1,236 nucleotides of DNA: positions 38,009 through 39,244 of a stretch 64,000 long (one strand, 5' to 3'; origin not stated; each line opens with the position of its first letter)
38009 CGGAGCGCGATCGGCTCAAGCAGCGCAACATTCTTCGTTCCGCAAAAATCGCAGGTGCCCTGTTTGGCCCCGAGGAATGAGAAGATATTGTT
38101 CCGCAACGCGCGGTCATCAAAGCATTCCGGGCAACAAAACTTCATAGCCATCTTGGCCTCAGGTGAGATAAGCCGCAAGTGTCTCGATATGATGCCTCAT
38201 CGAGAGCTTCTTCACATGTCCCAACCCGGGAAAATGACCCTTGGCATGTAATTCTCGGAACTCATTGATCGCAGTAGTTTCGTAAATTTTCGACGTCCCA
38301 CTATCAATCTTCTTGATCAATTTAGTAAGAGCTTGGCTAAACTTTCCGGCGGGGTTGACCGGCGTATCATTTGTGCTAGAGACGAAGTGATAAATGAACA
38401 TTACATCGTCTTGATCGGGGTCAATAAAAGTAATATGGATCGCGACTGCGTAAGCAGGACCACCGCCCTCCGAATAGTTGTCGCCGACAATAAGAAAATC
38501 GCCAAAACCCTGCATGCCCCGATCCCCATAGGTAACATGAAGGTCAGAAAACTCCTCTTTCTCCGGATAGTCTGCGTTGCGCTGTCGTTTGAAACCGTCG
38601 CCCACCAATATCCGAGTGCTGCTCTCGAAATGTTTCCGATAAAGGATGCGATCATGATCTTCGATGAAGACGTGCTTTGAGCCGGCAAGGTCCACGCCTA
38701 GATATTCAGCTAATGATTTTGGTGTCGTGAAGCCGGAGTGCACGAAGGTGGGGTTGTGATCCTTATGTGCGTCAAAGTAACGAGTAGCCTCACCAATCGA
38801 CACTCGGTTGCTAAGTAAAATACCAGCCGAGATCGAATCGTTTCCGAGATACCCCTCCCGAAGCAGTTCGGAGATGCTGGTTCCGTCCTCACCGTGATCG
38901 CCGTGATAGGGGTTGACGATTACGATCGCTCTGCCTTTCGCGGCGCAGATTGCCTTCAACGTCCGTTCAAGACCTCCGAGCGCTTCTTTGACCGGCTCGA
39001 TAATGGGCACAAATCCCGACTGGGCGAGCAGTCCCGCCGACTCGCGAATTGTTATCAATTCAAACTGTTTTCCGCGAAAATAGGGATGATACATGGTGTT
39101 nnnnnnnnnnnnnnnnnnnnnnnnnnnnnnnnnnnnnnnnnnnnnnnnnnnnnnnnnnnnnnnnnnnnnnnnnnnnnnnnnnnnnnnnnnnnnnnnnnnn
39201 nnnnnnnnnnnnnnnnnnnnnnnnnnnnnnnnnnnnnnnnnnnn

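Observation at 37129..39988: Low-GC three-gene operon (PD-(D/E)xK sce7726-like / sce7725-like / zinc-ribbon RES protein): candidate undescribed NAD+-targeting defence system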

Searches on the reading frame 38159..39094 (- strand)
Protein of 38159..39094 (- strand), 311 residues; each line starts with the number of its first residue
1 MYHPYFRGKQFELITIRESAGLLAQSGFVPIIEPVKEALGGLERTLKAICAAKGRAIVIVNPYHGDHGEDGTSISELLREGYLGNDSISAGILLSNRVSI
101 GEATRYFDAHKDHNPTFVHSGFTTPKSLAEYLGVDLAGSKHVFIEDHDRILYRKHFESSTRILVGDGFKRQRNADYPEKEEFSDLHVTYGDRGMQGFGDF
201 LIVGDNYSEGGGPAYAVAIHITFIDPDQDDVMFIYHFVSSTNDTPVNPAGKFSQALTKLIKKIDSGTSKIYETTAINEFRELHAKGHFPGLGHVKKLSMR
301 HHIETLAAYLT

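Call 8: search_protein_families(library=ncbifam, proteins=[window:38159-39094:-], max_evalue=0.01)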
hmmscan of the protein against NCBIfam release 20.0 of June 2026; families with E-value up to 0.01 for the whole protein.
window:38159-39094:- (311 aa): 1 family
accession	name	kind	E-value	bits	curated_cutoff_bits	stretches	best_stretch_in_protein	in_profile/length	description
NF033831.1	sce7725_fam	subfamily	1.4e-105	353.4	60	1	2-310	1-312/312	sce7725 family protein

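Call 9: search_protein_families(library=pfam, proteins=[window:38159-39094:-], max_evalue=0.01)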
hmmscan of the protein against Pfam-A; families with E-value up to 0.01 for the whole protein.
window:38159-39094:- (311 aa): 0 families

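Call 10: search_protein_families(library=padloc, proteins=[window:38159-39094:-], max_evalue=0.01)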
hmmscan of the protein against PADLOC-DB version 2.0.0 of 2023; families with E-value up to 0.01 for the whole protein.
window:38159-39094:- (311 aa): 0 families

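Call 11: search_protein_families(library=pfam, proteins=[window:38159-39094:-], max_evalue=10)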
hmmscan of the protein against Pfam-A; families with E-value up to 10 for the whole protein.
window:38159-39094:- (311 aa): 0 families

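Call 12: search_protein_families(library=padloc, proteins=[window:38159-39094:-], max_evalue=10)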
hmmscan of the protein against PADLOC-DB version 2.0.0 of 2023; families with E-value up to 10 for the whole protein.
window:38159-39094:- (311 aa): 0 families

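Call 25: find_homologous_proteins(query=window:38159-39094:-)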
Query window:38159-39094:- (311 aa): 4369 proteins with E <= 0.001 among 6124 candidates; the best 120 are listed.
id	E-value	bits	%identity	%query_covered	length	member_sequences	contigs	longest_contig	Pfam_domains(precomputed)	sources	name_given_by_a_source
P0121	1.9e-207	706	100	100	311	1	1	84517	-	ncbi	-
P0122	1.4e-159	548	76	100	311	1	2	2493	-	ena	-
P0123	3.4e-157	541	75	100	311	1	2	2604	-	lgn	-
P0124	4.2e-156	537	75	100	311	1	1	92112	-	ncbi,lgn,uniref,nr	ncbi:sce7725 family protein [Plastoroseomonas hellenica]|uniref:sce7725 family protein n=1 Tax=Plast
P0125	4.1e-155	534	74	100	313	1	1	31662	-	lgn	-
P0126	6.6e-155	533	75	100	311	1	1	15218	-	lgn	-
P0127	8.1e-155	533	73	100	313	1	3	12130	-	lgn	-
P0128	1.0e-153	529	75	100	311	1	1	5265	-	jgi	jgi:hypothetical protein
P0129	4.6e-153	527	74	100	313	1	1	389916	-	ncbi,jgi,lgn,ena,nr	ncbi:MAG TPA: sce7725 family protein [Aliidongia sp.]|nr:sce7725 family protein [Aliidongia sp.]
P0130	7.7e-153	526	73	100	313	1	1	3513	-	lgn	-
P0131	7.8e-153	526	74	99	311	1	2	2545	-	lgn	-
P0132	1.4e-152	525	74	100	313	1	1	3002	-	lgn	-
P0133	9.1e-152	523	74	99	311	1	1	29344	-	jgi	jgi:hypothetical protein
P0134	1.3e-151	522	73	99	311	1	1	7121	-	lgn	-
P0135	1.7e-151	522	72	100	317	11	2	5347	-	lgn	-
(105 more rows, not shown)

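Call 32: search_protein_representatives(protein=window:38159-39094:-)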
Query: 311 residues. Proteins with E-value up to 0.001 (for the whole library): 1173; up to 1e-10: 897; up to 1e-30: 406. The best 150 are listed.
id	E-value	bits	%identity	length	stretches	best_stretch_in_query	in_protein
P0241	4.3e-122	423.6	60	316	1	1-309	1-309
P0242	1.4e-102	359.5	52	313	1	1-309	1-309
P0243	6.0e-91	321.4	65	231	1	1-227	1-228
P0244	4.1e-90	318.6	49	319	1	2-310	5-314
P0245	2.7e-87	309.3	49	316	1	1-308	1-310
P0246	1.3e-86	307.2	64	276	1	1-215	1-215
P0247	2.6e-84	299.5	46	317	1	1-310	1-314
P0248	8.3e-84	297.9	47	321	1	2-309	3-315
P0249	2.9e-83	296.1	48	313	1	2-308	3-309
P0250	4.5e-83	295.5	46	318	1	1-308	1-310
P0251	5.0e-83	295.3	45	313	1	1-310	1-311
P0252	9.1e-83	294.5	45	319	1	2-309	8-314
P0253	3.2e-82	292.7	48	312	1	2-309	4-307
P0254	1.9e-80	286.9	48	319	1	2-309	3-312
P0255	4.3e-79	282.4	50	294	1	1-286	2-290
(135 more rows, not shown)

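Call 36: find_related_loci(query=A1, collection=genome_contigs, flank=6000)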
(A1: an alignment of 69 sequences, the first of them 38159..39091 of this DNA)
Query A1 (310 aa) in genome_contigs; peptide patterns used: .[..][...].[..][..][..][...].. (x = any residue, [..] = any of these).
600 stretches matched a pattern (row limit reached: there are more); 577 encode a relative of the query (tblastn E <= 1e-3); the best 80 are kept; 80 distinct loci.
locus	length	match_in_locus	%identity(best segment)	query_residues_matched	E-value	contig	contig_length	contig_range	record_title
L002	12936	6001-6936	74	1-310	7e-157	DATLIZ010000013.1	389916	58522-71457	MAG TPA_asm: Aliidongia sp. isolate SMAG_U13682 k141_48120, whole genome shotgun sequence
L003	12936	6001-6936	73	1-310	1e-155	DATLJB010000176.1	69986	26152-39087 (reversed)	MAG TPA_asm: Terriglobia bacterium isolate SMAG_U13684 k141_10444, whole genome shotgun sequence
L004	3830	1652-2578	72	1-309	3e-157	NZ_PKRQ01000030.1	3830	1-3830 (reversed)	Tabrizicola sp. TH137 NODE_30_length_3830_cov_183.476025, whole genome shotgun sequence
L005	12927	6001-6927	71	1-309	7e-152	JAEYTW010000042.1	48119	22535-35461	MAG: Proteobacteria bacterium isolate OH_CBlB_147 k127_3504090, whole genome shotgun sequence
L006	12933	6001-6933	71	1-309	8e-152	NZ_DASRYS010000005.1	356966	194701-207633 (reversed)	MAG: Hyphomicrobium sp. isolate SMAG_U13460 k141_54930, whole genome shotgun sequence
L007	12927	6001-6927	71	1-309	9e-152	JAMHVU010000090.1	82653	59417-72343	MAG: Sphingobium sp. isolate UR_AS_maxbin.014 k201_1523127, whole genome shotgun sequence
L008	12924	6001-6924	72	1-309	3e-151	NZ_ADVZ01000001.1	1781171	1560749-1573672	Afipia sp. 1NLS2 ctg00009, whole genome shotgun sequence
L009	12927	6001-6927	70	1-309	1e-150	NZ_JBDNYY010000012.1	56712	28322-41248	MAG: Gluconobacter sp. isolate WK038_bin.2 NODE_105_length_56712_cov_123.736873, whole genome shotgun sequence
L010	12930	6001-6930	69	1-310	3e-150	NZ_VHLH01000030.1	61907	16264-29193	Pararhizobium mangrovi strain BGMRC 6574 Scaffold26_1, whole genome shotgun sequence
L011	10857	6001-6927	69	1-309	3e-149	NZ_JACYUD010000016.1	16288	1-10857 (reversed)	Rhizobium sp. CFBP 8762 strain CFBP8762 CFBP876216, whole genome shotgun sequence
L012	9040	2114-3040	71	1-309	1e-148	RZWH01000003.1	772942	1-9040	Rhodobacteraceae bacterium CCMM004 NODE_3_length_772942_cov_79.671479, whole genome shotgun sequence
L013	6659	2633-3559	71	1-309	1e-148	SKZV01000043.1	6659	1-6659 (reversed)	MAG: Rhodovibrio sp. isolate CSSed162cmB_354 CSSed16-2cmB-54263, whole genome shotgun sequence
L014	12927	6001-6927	70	1-309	2e-148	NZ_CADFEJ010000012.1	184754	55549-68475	Burkholderia territorii strain LMG 28158, whole genome shotgun sequence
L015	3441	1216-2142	69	1-309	1e-153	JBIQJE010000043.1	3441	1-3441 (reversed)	MAG: Hyphomicrobiaceae bacterium isolate mag.111f NODE_27160_length_3441, whole genome shotgun sequence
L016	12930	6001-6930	70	1-310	7e-146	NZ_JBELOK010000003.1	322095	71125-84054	Castellaniella sp. FW104-7C03 NODE_3_length_322095_cov_144.012658, whole genome shotgun sequence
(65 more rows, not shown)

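Call 50: search_dna_similar(query=window:38162-39094:-, collection=plasmids, mode=protein, rows=spread, max_rows=40, max_evalue=0.001)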
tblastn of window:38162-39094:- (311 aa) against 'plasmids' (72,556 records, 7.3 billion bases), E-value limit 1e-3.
Records with a match: 16; places in all: 16; records where one place covers at least 80% of the query: 14.
Best place of each record, by identity: 60-80% 11; <60% 5.
By first word of the organism name: Shinella 4; Ralstonia 3; Rhizobium 2; Moraxella 2; arsenite-oxidising 1; Pseudorhizobium 1; Enterococcus 1; Arthrobacter 1; Glutamicibacter 1.
By predicted mobility (MOB-suite, as given by PLSDB): non-mobilizable 6; conjugative 5; mobilizable 5.
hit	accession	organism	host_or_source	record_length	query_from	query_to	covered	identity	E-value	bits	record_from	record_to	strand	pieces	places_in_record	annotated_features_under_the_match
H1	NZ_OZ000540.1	Shinella sp. WSC3-e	-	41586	1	311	100%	67.3%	3e-137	436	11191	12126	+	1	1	sce7725 family protein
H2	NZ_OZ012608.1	Shinella sp. WSD5-1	-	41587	1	311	100%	67.3%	3e-137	436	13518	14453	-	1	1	sce7725 family protein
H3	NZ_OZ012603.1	Shinella sp. WSD5-1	-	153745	1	311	100%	67.3%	3e-137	436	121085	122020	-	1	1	sce7725 family protein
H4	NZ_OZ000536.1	Shinella sp. WSC3-e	-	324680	1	311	100%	67.3%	3e-137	436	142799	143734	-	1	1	sce7725 family protein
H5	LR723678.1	arsenite-oxidising bacterium NT-25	moist arsenopyrite (FeAsS)-containing ...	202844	1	310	100%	67.2%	1e-136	433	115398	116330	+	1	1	ATP-binding protein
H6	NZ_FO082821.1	Pseudorhizobium banfieldiae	-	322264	1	310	100%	67.2%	1e-136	433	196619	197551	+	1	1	sce7725 family protein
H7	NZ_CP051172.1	Ralstonia pseudosolanacearum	Whole organism,potato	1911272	1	311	100%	66.6%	1e-136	434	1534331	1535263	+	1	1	none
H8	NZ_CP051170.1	Ralstonia pseudosolanacearum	Whole organism,potato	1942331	1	311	100%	66.6%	1e-136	434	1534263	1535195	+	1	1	none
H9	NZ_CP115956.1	Ralstonia pseudosolanacearum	Solanum tuberosum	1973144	1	311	100%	66.2%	4e-136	432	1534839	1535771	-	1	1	none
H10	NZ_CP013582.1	Rhizobium phaseoli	Phaseolus vulgaris,Whole ...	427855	1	311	100%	64.4%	4e-131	418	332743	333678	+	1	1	sce7725 family protein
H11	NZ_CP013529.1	Rhizobium phaseoli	Phaseolus vulgaris,Whole ...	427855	1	311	100%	64.4%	4e-131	418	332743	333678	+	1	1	sce7725 family protein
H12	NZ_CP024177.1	Moraxella osloensis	Homo sapiens,single cell,skin swab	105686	1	310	100%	34.1%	2e-48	180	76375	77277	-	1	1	sce7725 family protein | sce7726 family protein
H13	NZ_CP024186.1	Moraxella osloensis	single cell,skin swab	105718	1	310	100%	34.1%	2e-48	180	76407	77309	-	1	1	sce7725 family protein | sce7726 family protein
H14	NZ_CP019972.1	Enterococcus faecium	Homo sapiens,rectal swab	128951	1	310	100%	31.8%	3e-26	116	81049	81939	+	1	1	sce7725 family protein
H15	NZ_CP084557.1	Arthrobacter sp. FW306-05-C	isolate,terrestrial sediment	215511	1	136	44%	55.1%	3e-40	157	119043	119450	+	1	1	sce7725 family protein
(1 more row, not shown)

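Call 51: get_annotated_region(hit=H12, flank=6000)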
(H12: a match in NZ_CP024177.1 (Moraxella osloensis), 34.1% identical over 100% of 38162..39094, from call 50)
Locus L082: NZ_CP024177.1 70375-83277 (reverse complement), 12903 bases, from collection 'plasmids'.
description: Moraxella osloensis strain YHS plasmid pYHS1, complete sequence
organism: Moraxella osloensis (NCBI taxid 34062)
taxonomy: Bacteria; Pseudomonadota; Gammaproteobacteria; Moraxellales; Moraxellaceae; Moraxella; Moraxella osloensis
host: -; source: Homo sapiens,single cell,skin swab; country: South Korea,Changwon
typing (MOB-suite, as given by PLSDB): mobilizable; relaxase MOBP,MOBP
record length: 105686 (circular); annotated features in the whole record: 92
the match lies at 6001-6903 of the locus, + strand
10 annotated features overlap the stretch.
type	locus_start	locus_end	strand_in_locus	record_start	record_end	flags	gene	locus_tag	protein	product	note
CDS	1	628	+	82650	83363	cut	rutB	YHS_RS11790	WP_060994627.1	pyrimidine utilization protein B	-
CDS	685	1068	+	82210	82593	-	rutC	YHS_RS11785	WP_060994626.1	pyrimidine utilization protein C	-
CDS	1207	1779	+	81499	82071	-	rutF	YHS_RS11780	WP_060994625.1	NADH-dependent FMN reductase RutF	-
CDS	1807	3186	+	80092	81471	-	-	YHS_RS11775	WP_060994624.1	solute carrier family 23 protein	GO:0055085 - transmembrane transport [Evidence IEA]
CDS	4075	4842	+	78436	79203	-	-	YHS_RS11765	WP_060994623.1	SDR family NAD(P)-dependent oxidoreductase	-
CDS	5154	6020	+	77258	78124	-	-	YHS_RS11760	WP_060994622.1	sce7726 family protein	-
CDS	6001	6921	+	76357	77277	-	-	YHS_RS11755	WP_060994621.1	sce7725 family protein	-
CDS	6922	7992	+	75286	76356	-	-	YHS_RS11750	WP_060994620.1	RES family NAD+ phosphorylase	-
CDS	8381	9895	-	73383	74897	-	-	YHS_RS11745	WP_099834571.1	DUF389 domain-containing protein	-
CDS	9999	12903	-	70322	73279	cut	-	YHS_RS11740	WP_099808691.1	Tn3 family transposase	-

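Call 52: get_annotated_region(hit=H14, flank=6000)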
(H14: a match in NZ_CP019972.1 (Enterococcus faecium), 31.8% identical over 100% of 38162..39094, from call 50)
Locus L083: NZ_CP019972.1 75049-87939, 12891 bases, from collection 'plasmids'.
description: Enterococcus faecium isolate 2014-VREF-114 plasmid p114-2
organism: Enterococcus faecium (NCBI taxid 1352)
taxonomy: Bacteria; Bacillota; Bacilli; Lactobacillales; Enterococcaceae; Enterococcus; Enterococcus faecium
host: -; source: Homo sapiens,rectal swab; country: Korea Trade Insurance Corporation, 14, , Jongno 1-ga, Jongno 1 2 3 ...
typing (MOB-suite, as given by PLSDB): conjugative; replicon rep_cluster_150; relaxase MOBP; mating-pair formation MPF_T
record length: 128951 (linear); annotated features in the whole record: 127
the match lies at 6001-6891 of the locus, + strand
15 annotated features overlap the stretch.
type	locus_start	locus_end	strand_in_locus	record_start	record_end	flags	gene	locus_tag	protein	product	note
CDS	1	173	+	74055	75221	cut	-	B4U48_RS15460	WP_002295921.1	cyclopropane-fatty-acyl-phospholipid synthase family protein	-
CDS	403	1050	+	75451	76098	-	-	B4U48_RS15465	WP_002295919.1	PepSY domain-containing protein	-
CDS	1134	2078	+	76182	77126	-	-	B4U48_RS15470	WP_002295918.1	dihydroorotate oxidase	GO:0006221 - pyrimidine nucleotide biosynthetic process [Evidence IEA]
CDS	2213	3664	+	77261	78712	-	-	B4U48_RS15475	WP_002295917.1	amidase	-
CDS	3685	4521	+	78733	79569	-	-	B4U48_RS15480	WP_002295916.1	transporter substrate-binding domain-containing protein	-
CDS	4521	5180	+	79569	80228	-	-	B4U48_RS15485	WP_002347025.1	amino acid ABC transporter permease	GO:0006865 - amino acid transport [Evidence IEA]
CDS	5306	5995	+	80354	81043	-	-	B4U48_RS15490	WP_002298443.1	hypothetical protein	-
CDS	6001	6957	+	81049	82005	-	-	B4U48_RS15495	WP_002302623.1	sce7725 family protein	-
CDS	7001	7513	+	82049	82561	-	-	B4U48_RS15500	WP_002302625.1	GNAT family N-acetyltransferase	-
CDS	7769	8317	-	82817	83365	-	-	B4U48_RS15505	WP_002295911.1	AAA family ATPase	-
CDS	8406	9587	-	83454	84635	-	-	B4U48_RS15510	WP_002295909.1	nucleoside transporter C-terminal domain-containing protein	-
CDS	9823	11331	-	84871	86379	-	-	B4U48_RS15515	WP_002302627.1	DUF1846 domain-containing protein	-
CDS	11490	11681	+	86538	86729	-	-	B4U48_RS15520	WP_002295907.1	hypothetical protein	-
CDS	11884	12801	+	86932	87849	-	-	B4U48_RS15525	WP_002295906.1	hypothetical protein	-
CDS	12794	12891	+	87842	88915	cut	-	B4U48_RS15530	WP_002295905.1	hypothetical protein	-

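Call 53: get_annotated_region(hit=H1, flank=6000)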
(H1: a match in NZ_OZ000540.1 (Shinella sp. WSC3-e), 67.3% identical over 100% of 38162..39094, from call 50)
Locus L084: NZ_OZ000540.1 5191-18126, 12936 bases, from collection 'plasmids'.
description: Shinella sp. WSC3-e isolate ena-SAMPLE-TAB-28-07-2022-10:23:51:176-5823 plasmid pjSHIWSC3, complete sequence
organism: Shinella sp. WSC3-e (NCBI taxid 3113208)
taxonomy: Bacteria; Pseudomonadota; Alphaproteobacteria; Hyphomicrobiales; Rhizobiaceae; Shinella; Shinella sp. WSC3-e
host: -; source: -; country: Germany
typing (MOB-suite, as given by PLSDB): non-mobilizable
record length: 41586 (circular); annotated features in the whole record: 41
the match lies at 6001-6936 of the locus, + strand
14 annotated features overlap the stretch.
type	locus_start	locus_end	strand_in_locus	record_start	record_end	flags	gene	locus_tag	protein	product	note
CDS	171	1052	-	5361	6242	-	-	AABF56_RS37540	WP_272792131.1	DUF4238 domain-containing protein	-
CDS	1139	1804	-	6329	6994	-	-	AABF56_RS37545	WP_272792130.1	hypothetical protein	-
CDS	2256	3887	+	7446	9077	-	-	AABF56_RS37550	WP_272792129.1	hypothetical protein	-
CDS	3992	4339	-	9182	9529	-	-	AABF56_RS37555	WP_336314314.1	DUF6527 family protein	-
CDS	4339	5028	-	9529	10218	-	-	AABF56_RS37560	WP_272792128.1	hypothetical protein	-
CDS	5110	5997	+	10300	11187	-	-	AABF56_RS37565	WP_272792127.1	sce7726 family protein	-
CDS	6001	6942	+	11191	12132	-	-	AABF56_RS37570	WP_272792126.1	sce7725 family protein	-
CDS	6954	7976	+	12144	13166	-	-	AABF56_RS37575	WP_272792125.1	RES family NAD+ phosphorylase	-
CDS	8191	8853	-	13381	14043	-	-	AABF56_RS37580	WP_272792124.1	SMC-Scp complex subunit ScpB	-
CDS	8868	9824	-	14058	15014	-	-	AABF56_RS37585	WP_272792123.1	DUF1403 family protein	-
CDS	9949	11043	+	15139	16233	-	-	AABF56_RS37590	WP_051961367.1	tyrosine-type recombinase/integrase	GO:0015074 - DNA integration [Evidence IEA]; GO:0006310 - DNA recombination [Evidence IEA]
CDS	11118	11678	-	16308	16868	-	-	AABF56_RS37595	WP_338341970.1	MFS transporter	GO:0055085 - transmembrane transport [Evidence IEA]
CDS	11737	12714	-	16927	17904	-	-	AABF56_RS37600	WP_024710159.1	AAA family ATPase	-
CDS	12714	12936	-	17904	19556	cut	-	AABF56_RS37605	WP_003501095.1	IS481 family transposase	-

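Call 54: predict_structure(alignment_id=A2)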
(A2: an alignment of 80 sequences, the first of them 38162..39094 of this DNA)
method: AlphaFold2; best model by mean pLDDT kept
length: 311 residues; sequences in the alignment: 80
mean_pLDDT: 96.7   pTM: 0.93
mean pLDDT of the five models: 96.7, 96.5, 96.4, 96.4, 96.4
residues with pLDDT >= 90: 297; 70-90: 14; 50-70: 0; < 50: 0
segments of 3 or more residues with pLDDT < 50: none
pLDDT, mean of each block of 10 residues (from residue 1): 97 98 99 96 98 98 93 96 95 97 97 97 98 97 92 97 97 97 98 98 91 91 98 99 96 98 97 99 98 97 98 93
secondary structure, 60 per line:
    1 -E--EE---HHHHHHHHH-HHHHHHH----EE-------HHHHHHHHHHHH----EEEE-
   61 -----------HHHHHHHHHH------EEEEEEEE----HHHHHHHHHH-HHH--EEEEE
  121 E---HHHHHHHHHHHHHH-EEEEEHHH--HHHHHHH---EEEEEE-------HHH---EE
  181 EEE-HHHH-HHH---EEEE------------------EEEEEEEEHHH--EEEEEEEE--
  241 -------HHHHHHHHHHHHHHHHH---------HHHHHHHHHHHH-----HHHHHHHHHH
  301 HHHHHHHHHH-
elements in order: H10-18 H20-26 H40-51 E56-59 H72-81 E88-95 H100-109 E116-121 H125-138 E140-144 H150-156 E160-165 E179-183 H185-188 E196-199 E218-225 E231-238 H248-264 H274-285 H291-310
